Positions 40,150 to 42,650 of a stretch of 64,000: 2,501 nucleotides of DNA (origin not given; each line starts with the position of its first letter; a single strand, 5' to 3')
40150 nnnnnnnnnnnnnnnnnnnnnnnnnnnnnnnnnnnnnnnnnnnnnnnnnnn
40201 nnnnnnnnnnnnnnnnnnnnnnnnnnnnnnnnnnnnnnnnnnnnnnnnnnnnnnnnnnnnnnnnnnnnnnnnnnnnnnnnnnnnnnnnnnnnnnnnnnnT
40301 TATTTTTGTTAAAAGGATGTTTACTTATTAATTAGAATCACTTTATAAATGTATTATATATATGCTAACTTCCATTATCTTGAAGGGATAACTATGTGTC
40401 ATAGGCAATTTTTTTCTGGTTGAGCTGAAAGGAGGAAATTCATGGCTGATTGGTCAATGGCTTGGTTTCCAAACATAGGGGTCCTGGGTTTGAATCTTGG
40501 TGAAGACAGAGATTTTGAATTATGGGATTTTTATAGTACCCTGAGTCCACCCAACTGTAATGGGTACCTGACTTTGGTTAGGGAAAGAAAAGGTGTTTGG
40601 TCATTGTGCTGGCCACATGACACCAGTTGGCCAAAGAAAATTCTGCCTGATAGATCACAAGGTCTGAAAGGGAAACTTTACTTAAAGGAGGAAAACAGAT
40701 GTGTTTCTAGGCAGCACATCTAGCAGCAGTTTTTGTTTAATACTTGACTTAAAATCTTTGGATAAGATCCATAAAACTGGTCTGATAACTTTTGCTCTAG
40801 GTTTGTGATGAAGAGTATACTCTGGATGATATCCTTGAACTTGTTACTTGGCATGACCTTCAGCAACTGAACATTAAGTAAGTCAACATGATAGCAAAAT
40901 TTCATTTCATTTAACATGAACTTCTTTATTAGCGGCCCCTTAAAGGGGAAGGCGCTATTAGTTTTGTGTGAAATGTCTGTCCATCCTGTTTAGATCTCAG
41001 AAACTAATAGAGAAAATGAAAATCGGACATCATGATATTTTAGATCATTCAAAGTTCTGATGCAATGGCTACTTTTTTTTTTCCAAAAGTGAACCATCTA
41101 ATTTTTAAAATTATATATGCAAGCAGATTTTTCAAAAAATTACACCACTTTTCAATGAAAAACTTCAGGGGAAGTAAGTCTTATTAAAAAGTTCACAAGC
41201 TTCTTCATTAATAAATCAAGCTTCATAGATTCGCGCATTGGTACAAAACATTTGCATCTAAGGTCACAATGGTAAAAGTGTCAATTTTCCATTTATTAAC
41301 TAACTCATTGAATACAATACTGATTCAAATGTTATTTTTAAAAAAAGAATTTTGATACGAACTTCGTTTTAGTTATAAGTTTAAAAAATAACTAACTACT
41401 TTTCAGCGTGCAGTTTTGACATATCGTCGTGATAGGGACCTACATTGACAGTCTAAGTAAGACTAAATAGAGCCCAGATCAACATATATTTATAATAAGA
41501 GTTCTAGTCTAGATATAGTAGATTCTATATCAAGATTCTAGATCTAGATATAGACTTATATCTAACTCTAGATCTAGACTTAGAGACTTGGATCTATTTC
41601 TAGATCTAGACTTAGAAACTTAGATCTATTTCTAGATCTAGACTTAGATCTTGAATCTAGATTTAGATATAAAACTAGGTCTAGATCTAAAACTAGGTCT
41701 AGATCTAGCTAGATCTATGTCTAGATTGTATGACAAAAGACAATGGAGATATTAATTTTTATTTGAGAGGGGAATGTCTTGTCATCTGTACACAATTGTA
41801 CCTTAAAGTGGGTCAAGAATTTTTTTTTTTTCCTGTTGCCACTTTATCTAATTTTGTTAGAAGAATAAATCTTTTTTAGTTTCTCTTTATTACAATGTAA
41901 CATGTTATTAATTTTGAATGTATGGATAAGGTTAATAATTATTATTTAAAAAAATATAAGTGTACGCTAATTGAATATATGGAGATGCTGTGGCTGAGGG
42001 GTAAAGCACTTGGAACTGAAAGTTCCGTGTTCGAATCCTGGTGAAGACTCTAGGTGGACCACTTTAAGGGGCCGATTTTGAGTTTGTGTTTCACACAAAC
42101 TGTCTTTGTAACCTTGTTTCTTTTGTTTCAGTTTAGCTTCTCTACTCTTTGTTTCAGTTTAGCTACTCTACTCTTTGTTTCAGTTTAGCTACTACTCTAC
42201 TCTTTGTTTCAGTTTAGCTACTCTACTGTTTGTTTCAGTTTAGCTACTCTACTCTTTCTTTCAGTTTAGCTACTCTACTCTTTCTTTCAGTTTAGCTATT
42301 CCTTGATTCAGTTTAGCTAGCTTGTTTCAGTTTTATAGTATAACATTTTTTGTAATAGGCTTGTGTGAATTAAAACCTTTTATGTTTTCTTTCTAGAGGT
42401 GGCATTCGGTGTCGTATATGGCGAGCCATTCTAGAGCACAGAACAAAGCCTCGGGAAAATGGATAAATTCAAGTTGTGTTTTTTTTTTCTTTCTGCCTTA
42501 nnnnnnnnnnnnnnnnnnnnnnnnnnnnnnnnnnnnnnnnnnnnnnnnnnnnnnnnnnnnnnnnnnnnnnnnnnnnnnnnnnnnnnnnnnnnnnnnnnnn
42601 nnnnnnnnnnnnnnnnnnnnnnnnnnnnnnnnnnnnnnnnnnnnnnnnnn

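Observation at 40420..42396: Two related SINE copies in the last ASK1 introns, one delivering about 9 tandem TTTCAG acceptor mimics next to the real final 3' splice site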

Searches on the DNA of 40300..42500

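Call 19: search_rna_families(source=window, start=40300, end=42500, threshold=evalue, max_evalue=10, show_alignments=4)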
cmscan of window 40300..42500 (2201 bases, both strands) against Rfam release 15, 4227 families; matches with E-value up to 10: 45.
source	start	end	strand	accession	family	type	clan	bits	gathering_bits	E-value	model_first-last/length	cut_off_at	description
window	41610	41718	+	RF02729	JA01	Gene; sRNA;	-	37.9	111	0.00036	1-153/153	no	Aggregatibacter sRNA JA01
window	41584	41722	+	RF04173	MIR847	Gene; miRNA;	-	34.1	184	6.8e-05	1-164/164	no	MIR847 microRNA precursor family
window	41536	41719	-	RF04174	MIR4208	Gene; miRNA;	-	33.1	140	0.013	1-191/191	no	MIR4208 microRNA precursor family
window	41574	41666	+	RF03616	MIR1888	Gene; miRNA;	-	32.7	72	0.0005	1-101/101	no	MIR1888 microRNA precursor family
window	41615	41727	-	RF04211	MIR5185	Gene; miRNA;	-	32.2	101.7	0.0009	1-111/111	no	MIR5185 microRNA precursor family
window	41615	41719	+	RF04211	MIR5185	Gene; miRNA;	-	29.7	101.7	0.0038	1-111/111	no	MIR5185 microRNA precursor family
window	41567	41720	+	RF04174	MIR4208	Gene; miRNA;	-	28.6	140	0.11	1-191/191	no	MIR4208 microRNA precursor family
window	41656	41725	+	RF03959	mir-303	Gene; miRNA;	-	28.3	77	0.025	1-70/70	no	mir-303 microRNA precursor family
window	41600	41688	-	RF03818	MIR7994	Gene; miRNA;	-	27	100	0.022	1-90/90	no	MIR7994 microRNA precursor family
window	41621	41799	+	RF01253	snR46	Gene; snRNA; snoRNA; HACA-box;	CL00021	26.6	43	0.015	1-197/197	no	Small nucleolar RNA snR46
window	41619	41719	+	RF00974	mir-607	Gene; miRNA;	-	26.4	94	0.051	1-91/91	no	mir-607 microRNA precursor family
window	41573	41642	+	RF03569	mir-7973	Gene; miRNA;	-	26.2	90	0.018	1-74/74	no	mir-7973 microRNA precursor family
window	41637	41697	-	RF03959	mir-303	Gene; miRNA;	-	25.3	77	0.14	1-70/70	no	mir-303 microRNA precursor family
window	41537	41610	-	RF03569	mir-7973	Gene; miRNA;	-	25.2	90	0.033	1-74/74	no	mir-7973 microRNA precursor family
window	41632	41708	+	RF03330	mir-750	Gene; miRNA;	-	25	60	0.011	1-80/80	no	mir-750 microRNA precursor family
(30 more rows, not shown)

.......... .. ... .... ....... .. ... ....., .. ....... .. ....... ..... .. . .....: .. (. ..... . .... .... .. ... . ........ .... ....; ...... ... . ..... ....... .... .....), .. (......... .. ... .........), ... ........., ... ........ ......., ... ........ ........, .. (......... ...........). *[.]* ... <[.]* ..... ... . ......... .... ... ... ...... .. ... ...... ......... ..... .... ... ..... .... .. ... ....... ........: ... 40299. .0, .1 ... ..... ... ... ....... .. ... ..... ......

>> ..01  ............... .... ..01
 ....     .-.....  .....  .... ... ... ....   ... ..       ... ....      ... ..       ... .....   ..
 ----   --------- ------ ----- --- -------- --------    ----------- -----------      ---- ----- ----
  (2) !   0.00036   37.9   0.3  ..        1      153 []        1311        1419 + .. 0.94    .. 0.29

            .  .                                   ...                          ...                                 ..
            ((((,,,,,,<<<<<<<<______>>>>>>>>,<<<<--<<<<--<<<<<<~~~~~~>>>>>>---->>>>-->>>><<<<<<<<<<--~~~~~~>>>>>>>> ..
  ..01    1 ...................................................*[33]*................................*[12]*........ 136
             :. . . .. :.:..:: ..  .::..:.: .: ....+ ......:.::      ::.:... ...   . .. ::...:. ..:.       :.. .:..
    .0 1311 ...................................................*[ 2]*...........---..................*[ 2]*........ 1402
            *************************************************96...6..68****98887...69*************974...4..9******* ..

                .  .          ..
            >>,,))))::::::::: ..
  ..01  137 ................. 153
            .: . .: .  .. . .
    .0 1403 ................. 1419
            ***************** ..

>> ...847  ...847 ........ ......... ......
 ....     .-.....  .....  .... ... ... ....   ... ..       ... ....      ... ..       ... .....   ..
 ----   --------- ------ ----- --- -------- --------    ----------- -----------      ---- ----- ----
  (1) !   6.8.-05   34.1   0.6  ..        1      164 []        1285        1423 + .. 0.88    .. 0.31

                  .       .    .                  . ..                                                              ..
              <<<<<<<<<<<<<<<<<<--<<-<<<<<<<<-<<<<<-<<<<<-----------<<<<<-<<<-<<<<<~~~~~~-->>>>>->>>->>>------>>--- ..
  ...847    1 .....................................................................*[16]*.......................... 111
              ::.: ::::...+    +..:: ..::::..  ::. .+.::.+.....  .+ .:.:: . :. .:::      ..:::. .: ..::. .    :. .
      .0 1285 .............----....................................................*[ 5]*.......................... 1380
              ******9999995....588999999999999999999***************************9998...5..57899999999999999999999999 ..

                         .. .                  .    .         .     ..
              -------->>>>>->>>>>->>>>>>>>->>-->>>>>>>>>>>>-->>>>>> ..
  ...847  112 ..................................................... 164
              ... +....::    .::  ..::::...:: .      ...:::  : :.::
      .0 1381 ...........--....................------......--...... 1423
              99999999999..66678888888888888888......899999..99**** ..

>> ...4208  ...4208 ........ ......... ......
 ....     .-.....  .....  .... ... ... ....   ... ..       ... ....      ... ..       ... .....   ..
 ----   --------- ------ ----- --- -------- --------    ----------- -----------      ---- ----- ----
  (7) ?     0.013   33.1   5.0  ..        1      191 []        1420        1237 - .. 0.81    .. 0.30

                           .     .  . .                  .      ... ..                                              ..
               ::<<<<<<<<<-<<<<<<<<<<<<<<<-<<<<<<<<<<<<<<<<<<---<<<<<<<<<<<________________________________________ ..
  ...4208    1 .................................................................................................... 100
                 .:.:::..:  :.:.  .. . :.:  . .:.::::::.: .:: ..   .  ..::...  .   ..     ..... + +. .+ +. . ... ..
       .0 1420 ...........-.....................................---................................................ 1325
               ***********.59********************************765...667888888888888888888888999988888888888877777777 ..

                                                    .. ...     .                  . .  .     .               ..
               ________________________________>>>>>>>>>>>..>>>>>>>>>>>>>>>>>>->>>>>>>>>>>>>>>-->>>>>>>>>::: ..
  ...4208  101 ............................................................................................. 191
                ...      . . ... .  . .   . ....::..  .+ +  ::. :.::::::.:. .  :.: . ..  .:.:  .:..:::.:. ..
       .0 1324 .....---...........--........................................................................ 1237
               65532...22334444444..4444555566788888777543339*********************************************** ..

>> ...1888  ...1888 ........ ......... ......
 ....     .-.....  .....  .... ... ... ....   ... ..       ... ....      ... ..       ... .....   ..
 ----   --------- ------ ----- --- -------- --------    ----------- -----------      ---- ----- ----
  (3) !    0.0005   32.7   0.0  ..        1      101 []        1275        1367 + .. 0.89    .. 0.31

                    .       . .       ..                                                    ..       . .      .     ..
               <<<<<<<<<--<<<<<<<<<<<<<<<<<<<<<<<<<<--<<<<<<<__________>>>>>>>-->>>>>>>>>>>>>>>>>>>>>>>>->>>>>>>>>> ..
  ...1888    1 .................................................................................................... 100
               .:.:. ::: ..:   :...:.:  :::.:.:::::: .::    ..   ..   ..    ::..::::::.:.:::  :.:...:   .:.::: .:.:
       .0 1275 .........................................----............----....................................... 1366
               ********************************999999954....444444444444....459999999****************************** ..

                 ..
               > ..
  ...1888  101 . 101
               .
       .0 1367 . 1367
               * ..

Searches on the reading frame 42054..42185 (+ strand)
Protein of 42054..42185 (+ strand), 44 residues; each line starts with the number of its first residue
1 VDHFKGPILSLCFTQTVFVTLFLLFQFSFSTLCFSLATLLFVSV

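Call 43: search_protein_representatives(protein=window:42054-42185:+)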
Query: 44 residues. Proteins with E-value up to 0.001 (for the whole library): 0; up to 1e-10: 0; up to 1e-30: 0. The best 0 are listed.
